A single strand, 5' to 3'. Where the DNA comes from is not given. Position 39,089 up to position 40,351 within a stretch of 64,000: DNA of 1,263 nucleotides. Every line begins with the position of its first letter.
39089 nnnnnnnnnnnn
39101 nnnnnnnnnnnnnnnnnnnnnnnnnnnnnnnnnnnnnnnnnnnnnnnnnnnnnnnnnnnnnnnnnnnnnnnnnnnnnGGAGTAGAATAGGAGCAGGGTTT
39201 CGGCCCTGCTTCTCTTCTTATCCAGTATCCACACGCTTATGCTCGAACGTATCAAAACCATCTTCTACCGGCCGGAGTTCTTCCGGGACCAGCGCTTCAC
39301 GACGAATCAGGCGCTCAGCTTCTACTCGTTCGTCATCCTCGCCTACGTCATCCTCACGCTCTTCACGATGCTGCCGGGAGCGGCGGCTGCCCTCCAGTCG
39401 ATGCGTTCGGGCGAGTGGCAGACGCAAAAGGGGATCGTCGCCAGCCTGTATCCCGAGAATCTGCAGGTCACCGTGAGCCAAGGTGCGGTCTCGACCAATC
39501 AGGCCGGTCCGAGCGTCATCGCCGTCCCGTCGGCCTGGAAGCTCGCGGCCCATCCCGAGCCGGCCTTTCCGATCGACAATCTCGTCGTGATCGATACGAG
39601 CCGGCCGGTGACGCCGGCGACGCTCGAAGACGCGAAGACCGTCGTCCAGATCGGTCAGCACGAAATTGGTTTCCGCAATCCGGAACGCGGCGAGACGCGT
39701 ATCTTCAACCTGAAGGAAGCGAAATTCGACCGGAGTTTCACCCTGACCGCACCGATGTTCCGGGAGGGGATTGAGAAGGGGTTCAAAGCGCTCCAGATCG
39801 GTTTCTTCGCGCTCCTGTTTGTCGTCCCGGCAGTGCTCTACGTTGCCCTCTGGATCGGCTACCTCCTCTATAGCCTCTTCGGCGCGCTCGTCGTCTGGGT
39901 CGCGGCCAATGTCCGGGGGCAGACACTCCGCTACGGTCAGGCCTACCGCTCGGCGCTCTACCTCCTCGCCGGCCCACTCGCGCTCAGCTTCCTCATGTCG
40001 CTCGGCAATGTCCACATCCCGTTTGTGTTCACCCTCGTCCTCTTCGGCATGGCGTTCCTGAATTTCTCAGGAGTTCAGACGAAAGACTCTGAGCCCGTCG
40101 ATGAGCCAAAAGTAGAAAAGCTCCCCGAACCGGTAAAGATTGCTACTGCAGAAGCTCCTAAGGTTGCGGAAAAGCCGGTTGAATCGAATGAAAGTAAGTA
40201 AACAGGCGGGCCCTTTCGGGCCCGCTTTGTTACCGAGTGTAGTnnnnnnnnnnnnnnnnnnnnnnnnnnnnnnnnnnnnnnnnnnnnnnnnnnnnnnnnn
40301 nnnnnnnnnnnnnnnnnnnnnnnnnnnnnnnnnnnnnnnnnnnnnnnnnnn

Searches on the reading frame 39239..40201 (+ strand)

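Call 9: search_protein_families(library=pfam, proteins=[window:39239-40201:+], max_evalue=1)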
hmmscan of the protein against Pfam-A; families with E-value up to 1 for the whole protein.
window:39239-40201:+ (320 aa): 1 family
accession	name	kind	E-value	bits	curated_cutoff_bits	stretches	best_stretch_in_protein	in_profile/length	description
PF06691.16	DUF1189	-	6.1e-10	39.5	28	1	114-269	88-234/244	Protein of unknown function (DUF1189)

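Call 85: search_protein_families(library=pfam, proteins=[L034:6341-6994:+, L034:8008-8295:-, L034:9643-10233:+, L034:12173-12853:+, L034:10972-12072:+], max_evalue=0.1)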
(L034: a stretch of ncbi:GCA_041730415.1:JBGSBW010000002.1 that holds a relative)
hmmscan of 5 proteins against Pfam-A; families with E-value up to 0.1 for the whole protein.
L034:6341-6994:+ (217 aa): 0 families

L034:8008-8295:- (95 aa): 0 families

L034:9643-10233:+ (196 aa): 2 families
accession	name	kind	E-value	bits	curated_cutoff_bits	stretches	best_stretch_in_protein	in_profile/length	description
PF01284.28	MARVEL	-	0.0093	16.4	32.8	1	8-188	14-121/135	Membrane-associating domain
PF02653.21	BPD_transp_2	-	0.016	14.8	26.8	1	52-93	124-158/269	Branched-chain amino acid transport system / permease component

L034:12173-12853:+ (226 aa): 0 families

L034:10972-12072:+ (366 aa): 1 family
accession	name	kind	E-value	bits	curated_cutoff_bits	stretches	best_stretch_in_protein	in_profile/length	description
PF00078.32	RVT_1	-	1.8e-15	57.7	29.6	1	29-245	6-193/205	Reverse transcriptase (RNA-dependent DNA polymerase)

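Call 88: search_protein_families(library=padloc, proteins=[L034:6341-6994:+, L034:10972-12072:+, L034:12173-12853:+], max_evalue=0.1)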
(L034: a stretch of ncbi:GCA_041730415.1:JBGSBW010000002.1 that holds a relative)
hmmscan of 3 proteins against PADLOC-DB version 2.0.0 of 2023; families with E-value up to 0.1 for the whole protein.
L034:6341-6994:+ (217 aa): 0 families

L034:10972-12072:+ (366 aa): 59 families (the best 25 are shown)
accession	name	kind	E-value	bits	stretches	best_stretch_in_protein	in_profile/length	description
PDLC03740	RT_outgroup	-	5.9e-24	83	1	22-243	125-325/407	retron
PDLC02949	RT_other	-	1.3e-23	82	1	22-243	188-388/481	-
PDLC02941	RT_II-A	-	2.8e-21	74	1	168-247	150-229/309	-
PDLC02952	RT_VI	-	2.5e-20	70.9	2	168-266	141-234/279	-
PDLC02943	RT_III-A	-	1e-18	65.4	1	167-246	158-235/322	-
PDLC02946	RT_III-A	-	2.3e-18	64.4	1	167-246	170-247/330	-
PDLC03739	RT_Ec107-like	-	7.4e-17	59.6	1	168-247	147-224/307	retron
PDLC02942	RT_III-A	-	1.3e-16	58.6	1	75-246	115-255/341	-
PDLC02945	RT_III-A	-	1.3e-16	58.6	1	25-244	73-276/362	-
PDLC02959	RT-Protease_XI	-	2.6e-16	57.7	1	168-243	146-231/510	single gene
PDLC02960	RT-Protease_XI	-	2.8e-16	57.6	1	168-243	144-228/506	single gene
PDLC02967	RT-Toprim_I-C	-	3.1e-16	57.3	1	168-246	155-236/549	single gene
PDLC02966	RT-Toprim_I-C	-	6.9e-16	55.8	2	170-244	167-251/568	single gene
PDLC02963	RT-Toprim_I-C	-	7.4e-16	55.8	2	168-245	160-247/552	single gene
PDLC02956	RT_XIII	-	2.3e-15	54.6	1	163-245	267-349/469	-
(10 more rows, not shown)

L034:12173-12853:+ (226 aa): 0 families
